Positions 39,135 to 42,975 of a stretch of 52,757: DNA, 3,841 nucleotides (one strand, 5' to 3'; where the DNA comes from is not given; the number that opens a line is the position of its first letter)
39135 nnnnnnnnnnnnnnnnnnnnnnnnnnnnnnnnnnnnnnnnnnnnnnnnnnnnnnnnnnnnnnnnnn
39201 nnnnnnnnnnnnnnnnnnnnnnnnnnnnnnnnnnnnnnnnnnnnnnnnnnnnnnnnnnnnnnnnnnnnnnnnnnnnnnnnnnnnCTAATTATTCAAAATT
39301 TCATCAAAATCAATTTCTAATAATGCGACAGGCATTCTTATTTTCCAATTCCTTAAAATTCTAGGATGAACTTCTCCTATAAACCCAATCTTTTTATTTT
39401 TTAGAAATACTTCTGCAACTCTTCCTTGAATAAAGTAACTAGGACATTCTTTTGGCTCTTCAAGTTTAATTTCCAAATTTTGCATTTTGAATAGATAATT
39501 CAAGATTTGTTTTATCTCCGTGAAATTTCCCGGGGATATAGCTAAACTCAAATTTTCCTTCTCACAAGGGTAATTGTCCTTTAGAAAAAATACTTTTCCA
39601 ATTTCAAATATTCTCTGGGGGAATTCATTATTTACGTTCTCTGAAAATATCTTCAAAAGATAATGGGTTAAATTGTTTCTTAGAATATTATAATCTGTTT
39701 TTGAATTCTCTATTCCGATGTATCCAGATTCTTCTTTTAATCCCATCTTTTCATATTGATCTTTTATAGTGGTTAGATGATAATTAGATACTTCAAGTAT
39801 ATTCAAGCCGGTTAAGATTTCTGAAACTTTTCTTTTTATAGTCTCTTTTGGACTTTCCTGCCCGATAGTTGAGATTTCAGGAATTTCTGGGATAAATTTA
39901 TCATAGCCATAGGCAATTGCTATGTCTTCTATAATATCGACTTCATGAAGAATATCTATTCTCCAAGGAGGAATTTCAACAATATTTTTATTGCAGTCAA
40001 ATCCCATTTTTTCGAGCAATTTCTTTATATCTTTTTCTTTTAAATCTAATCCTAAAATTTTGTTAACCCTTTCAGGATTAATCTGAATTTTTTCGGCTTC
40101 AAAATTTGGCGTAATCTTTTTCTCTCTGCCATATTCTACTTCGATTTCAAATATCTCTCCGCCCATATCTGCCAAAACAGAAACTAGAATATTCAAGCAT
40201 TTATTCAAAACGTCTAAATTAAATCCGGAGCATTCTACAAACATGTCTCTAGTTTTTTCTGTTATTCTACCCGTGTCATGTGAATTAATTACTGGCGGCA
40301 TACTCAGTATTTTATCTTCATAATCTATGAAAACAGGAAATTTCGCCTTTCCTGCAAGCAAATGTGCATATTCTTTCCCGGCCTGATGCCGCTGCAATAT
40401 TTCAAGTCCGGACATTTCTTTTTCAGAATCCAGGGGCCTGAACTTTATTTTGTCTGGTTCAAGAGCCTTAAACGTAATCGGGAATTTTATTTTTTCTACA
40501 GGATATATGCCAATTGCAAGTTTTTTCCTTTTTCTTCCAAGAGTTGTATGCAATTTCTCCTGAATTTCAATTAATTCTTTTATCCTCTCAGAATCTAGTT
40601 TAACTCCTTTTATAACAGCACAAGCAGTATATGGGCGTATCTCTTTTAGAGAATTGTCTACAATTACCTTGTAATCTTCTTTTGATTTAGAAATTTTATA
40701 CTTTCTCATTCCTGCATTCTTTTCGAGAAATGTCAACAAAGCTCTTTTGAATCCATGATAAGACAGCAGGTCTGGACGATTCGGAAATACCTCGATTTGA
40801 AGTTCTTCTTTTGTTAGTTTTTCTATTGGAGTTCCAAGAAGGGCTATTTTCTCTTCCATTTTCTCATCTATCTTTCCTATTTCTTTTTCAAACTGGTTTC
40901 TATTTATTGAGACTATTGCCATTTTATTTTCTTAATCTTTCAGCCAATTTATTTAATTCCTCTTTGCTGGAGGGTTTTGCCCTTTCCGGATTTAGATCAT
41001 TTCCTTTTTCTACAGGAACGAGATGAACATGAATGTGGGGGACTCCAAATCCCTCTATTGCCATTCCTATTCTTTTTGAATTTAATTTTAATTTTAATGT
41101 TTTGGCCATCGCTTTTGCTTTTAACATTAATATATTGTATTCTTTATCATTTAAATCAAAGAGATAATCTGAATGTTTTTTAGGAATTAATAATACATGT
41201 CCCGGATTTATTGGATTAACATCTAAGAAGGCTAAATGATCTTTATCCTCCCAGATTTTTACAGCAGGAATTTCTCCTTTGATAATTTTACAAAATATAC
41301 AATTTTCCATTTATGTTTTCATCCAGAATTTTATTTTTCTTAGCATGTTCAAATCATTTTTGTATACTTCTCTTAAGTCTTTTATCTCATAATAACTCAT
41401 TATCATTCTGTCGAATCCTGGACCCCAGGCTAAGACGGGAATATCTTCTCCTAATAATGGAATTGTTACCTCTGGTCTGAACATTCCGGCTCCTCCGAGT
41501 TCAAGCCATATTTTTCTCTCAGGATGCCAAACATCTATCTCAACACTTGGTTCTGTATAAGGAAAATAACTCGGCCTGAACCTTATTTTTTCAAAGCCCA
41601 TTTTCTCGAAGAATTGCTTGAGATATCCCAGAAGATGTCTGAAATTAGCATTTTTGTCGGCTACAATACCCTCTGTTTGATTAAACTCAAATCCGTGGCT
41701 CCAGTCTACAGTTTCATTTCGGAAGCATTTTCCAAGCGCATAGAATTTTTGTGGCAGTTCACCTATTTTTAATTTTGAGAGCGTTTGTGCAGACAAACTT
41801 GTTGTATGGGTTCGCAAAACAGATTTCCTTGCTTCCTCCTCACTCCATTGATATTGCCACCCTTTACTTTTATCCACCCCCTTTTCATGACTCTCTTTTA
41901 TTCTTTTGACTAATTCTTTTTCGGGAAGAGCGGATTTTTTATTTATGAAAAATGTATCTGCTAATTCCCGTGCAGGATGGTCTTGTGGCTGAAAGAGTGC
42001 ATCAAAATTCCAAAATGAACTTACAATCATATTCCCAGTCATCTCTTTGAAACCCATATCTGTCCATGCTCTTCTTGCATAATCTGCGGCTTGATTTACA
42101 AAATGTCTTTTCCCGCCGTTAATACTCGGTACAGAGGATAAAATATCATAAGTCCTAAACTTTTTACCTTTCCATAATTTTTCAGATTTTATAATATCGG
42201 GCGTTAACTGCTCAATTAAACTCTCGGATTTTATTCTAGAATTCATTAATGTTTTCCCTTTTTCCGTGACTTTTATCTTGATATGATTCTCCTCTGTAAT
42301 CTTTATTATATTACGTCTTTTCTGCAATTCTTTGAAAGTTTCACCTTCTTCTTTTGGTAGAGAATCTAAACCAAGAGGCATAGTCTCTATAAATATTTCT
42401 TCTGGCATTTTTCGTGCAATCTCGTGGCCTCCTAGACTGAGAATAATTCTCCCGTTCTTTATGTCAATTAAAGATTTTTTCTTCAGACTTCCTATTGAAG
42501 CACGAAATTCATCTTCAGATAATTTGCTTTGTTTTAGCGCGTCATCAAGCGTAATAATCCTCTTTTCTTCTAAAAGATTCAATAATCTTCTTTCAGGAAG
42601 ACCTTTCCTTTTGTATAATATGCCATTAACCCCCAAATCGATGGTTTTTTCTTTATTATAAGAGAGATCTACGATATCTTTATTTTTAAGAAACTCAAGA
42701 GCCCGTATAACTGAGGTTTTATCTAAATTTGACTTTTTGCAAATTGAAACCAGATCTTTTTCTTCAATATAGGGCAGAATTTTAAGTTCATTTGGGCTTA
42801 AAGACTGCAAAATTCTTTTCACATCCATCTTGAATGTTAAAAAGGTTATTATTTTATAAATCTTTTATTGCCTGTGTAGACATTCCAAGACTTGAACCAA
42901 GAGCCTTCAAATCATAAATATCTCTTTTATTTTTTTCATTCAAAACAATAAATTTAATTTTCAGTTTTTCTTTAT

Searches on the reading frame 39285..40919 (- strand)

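Call 59: search_protein_families(library=pfam, proteins=[window:39285-40919:-], max_evalue=0.0001)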
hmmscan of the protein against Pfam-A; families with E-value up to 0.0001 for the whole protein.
window:39285-40919:- (544 aa): 4 families
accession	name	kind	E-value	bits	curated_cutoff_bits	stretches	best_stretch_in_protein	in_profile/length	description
PF17759.6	tRNA_synthFbeta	-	2.4e-35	122.4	22.4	1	346-538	5-214/214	Phenylalanyl tRNA synthetase beta chain CLM domain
PF03484.21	B5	-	9.7e-24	83.8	28.6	1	278-339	1-67/67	tRNA synthetase B5 domain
PF18262.7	PhetRS_B1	-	5e-06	27.1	26.8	0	18-67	36-83/83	Phe-tRNA synthetase beta subunit B1 domain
PF03483.22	B3_4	-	4.8e-05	23.5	29.3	0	113-235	35-129/174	B3/4 domain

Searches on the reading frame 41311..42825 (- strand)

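Call 59: search_protein_families(library=pfam, proteins=[window:41311-42825:-], max_evalue=0.0001)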
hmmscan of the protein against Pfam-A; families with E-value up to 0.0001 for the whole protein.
window:41311-42825:- (504 aa): 2 families
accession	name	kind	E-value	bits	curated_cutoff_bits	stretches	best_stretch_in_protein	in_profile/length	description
PF01409.25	tRNA-synt_2d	-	8.9e-80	268.1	19.8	1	226-497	2-245/246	tRNA synthetases class II core domain (F)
PF00587.30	tRNA-synt_2b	-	1.5e-05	25.6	29.3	1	329-440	5-128/179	tRNA synthetase class II core domain (G, H, P, S and T)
